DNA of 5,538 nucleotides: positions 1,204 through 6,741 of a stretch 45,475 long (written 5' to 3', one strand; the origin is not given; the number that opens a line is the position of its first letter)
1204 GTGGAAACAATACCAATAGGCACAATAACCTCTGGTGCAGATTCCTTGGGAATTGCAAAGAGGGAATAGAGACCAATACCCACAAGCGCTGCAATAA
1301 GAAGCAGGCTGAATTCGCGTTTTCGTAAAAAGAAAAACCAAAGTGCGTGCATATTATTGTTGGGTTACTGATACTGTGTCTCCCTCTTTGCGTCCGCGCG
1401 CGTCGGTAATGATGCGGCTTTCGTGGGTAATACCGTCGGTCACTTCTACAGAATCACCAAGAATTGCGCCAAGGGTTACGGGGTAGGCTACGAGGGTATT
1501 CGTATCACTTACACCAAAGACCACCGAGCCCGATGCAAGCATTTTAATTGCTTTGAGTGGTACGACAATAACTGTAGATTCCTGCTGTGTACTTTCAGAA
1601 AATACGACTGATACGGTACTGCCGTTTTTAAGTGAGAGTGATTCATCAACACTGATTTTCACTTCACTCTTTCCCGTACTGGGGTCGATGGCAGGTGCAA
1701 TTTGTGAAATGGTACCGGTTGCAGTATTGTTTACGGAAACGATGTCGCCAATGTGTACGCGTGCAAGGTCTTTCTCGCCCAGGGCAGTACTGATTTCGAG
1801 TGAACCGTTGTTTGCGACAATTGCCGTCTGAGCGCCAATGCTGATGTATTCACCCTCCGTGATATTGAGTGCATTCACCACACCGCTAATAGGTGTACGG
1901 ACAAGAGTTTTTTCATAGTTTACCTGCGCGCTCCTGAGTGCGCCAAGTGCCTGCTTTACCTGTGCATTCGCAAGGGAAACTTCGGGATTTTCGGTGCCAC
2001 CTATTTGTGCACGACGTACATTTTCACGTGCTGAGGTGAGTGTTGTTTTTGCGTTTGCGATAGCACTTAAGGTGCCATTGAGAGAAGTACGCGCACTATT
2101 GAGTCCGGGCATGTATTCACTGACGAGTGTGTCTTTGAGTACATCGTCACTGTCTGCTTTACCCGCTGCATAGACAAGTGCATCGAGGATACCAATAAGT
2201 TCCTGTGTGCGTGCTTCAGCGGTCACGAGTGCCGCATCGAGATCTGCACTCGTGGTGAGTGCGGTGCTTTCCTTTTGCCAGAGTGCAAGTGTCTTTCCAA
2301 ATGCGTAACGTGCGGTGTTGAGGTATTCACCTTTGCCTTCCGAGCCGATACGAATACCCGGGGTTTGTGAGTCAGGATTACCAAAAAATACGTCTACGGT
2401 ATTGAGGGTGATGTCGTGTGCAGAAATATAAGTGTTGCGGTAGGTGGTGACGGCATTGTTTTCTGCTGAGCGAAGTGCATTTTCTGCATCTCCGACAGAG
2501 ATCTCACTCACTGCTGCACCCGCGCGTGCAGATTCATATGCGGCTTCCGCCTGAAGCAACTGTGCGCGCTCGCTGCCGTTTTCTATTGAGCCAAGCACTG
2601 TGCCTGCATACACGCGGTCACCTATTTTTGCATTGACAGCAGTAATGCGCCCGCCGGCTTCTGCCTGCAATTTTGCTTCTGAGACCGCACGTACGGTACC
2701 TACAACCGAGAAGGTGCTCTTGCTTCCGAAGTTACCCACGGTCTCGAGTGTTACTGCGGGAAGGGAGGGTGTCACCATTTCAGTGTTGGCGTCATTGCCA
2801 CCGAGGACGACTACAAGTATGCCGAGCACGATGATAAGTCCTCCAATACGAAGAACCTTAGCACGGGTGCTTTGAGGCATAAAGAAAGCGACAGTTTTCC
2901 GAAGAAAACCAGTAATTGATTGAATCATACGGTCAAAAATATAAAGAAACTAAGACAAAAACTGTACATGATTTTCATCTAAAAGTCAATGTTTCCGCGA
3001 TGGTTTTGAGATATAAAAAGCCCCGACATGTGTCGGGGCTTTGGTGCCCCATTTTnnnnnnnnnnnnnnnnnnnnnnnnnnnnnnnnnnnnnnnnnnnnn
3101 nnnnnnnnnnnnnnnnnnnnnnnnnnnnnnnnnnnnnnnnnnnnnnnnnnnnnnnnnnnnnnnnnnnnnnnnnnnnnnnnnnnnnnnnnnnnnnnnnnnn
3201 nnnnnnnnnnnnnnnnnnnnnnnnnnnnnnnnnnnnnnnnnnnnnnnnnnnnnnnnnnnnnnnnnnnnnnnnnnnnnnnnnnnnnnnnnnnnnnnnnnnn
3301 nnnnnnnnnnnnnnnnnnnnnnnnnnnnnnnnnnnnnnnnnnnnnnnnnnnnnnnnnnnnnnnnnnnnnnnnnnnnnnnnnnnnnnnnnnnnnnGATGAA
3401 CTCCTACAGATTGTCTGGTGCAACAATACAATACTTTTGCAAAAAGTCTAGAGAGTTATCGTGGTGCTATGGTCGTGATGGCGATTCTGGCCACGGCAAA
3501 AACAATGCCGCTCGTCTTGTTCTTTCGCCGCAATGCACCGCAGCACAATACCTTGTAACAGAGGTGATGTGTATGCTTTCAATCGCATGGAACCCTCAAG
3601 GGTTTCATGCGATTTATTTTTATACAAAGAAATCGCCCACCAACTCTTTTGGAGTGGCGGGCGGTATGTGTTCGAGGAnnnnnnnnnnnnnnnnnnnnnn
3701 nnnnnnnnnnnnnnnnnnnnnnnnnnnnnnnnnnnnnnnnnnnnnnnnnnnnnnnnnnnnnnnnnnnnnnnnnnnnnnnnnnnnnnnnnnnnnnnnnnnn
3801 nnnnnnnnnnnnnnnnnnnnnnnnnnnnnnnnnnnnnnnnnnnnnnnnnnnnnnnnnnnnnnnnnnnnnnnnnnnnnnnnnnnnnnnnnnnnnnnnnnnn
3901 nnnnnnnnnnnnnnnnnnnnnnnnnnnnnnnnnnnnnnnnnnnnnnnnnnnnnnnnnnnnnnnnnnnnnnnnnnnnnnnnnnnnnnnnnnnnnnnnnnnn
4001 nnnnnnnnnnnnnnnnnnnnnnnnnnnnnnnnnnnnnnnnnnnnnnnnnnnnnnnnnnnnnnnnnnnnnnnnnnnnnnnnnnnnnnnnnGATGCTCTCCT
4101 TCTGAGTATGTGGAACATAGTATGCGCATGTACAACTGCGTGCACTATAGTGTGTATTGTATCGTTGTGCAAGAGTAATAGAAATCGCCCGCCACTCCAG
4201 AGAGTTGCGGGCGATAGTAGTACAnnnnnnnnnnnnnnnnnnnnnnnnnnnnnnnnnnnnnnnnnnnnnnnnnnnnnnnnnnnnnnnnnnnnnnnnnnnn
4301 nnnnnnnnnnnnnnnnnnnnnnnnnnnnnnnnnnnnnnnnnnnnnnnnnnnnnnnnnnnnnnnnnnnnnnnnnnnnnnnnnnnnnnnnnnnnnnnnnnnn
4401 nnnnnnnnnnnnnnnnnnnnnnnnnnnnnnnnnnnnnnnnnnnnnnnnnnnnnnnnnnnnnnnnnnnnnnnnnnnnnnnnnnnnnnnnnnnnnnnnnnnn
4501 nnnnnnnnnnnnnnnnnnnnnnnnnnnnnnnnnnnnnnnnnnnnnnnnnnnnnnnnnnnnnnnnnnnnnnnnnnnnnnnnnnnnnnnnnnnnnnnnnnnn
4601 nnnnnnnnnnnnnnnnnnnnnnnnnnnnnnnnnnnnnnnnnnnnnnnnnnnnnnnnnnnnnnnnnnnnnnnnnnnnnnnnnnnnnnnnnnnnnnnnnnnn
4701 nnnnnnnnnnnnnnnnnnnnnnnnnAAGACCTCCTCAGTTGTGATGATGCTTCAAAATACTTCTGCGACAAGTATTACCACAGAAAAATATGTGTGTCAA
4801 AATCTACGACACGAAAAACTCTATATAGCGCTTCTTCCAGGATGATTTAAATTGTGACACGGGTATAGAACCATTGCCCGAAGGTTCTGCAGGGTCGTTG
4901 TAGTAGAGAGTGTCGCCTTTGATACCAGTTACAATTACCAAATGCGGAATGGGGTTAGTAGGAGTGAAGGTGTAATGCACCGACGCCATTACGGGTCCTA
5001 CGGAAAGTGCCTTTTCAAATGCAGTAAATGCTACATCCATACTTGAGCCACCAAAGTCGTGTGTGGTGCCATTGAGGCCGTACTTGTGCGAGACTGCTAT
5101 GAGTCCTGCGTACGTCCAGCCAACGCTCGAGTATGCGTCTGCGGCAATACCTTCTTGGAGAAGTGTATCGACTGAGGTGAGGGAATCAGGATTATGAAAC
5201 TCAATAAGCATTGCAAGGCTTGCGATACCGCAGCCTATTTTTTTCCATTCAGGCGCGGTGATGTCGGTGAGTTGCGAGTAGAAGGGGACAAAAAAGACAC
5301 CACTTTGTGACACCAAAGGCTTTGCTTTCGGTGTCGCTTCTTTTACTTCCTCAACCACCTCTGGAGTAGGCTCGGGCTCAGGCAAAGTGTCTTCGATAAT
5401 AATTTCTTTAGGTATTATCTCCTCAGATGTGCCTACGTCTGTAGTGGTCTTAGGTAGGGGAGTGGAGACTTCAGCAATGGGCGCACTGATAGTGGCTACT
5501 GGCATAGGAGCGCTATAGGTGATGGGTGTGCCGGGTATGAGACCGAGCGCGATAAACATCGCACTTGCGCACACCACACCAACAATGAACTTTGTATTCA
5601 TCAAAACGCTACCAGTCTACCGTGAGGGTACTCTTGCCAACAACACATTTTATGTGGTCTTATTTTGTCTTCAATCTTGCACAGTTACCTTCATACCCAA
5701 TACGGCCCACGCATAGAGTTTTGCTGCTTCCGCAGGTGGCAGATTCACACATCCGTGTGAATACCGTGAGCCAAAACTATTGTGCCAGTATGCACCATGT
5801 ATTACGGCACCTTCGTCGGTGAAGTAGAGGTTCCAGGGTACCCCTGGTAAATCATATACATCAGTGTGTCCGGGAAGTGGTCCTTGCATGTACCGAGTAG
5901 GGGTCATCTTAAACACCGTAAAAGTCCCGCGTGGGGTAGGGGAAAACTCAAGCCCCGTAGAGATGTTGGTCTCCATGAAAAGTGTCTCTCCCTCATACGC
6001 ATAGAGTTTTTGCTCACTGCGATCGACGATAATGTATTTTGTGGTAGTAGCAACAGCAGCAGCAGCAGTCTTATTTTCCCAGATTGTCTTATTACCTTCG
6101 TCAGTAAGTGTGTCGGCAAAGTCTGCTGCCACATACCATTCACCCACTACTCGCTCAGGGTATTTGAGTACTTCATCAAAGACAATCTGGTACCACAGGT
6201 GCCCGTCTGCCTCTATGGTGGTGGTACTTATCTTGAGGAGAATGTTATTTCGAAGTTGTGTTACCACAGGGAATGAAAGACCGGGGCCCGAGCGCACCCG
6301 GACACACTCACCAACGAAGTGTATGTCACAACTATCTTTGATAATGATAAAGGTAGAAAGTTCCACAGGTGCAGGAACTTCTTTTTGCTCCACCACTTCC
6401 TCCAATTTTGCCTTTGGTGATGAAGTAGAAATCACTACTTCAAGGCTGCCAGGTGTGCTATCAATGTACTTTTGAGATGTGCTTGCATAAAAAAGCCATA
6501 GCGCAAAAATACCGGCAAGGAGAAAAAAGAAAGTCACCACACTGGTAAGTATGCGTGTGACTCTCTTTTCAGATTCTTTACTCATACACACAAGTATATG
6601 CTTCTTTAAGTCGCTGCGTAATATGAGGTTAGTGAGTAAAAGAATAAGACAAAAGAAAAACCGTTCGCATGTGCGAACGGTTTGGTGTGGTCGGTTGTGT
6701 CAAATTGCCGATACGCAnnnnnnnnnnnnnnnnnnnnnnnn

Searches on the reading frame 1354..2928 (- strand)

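Call 51: search_protein_families(library=pfam, proteins=[window:1354-2928:-])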
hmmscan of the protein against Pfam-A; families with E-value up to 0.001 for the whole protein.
window:1354-2928:- (524 aa): 3 families
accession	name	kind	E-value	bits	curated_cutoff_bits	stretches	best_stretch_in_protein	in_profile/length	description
PF16576.10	HlyD_D23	-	5.1e-14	52.5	30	1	292-430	58-204/214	Barrel-sandwich domain of CusB or HlyD membrane-fusion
PF13437.12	HlyD_3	-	7.8e-14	52.7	22.2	1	343-436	2-106/106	HlyD family secretion protein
PF13533.13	Biotin_lipoyl_2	-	8.1e-07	29.2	29.8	0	86-116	2-32/32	Biotin-lipoyl like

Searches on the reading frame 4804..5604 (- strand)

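Call 51: search_protein_families(library=pfam, proteins=[window:4804-5604:-])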
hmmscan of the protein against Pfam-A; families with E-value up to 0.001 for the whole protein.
window:4804-5604:- (266 aa): 3 families
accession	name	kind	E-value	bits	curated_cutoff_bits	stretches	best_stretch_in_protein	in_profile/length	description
PF13529.12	Peptidase_C39_2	-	4.4e-09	37.5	24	1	106-239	3-143/143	Peptidase_C39 like family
PF03412.21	Peptidase_C39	-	3.7e-05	24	22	1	125-261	13-126/133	Peptidase C39 family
PF12385.14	Peptidase_C70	-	0.00022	21.6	19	1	193-253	80-137/141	Papain-like cysteine protease AvrRpt2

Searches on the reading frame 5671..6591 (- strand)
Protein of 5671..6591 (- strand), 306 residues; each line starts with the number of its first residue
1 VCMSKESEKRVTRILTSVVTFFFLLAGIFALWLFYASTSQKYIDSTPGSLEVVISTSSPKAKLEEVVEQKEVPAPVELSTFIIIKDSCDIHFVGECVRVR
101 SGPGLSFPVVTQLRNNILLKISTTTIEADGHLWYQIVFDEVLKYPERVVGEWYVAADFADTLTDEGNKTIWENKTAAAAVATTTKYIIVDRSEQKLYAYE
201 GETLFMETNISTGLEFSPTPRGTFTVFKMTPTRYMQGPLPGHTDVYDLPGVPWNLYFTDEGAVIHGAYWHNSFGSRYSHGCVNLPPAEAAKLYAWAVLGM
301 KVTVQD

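Call 51: search_protein_families(library=pfam, proteins=[window:5671-6591:-])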
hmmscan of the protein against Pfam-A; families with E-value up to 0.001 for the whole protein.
window:5671-6591:- (306 aa): 2 families
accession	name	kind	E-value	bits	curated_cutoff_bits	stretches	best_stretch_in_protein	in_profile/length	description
PF03734.19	YkuD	-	2.8e-22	80.3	23.4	1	185-304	2-146/146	L,D-transpeptidase catalytic domain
PF08239.17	SH3_3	-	3.3e-05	24.4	27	1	97-138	3-41/54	Bacterial SH3 domain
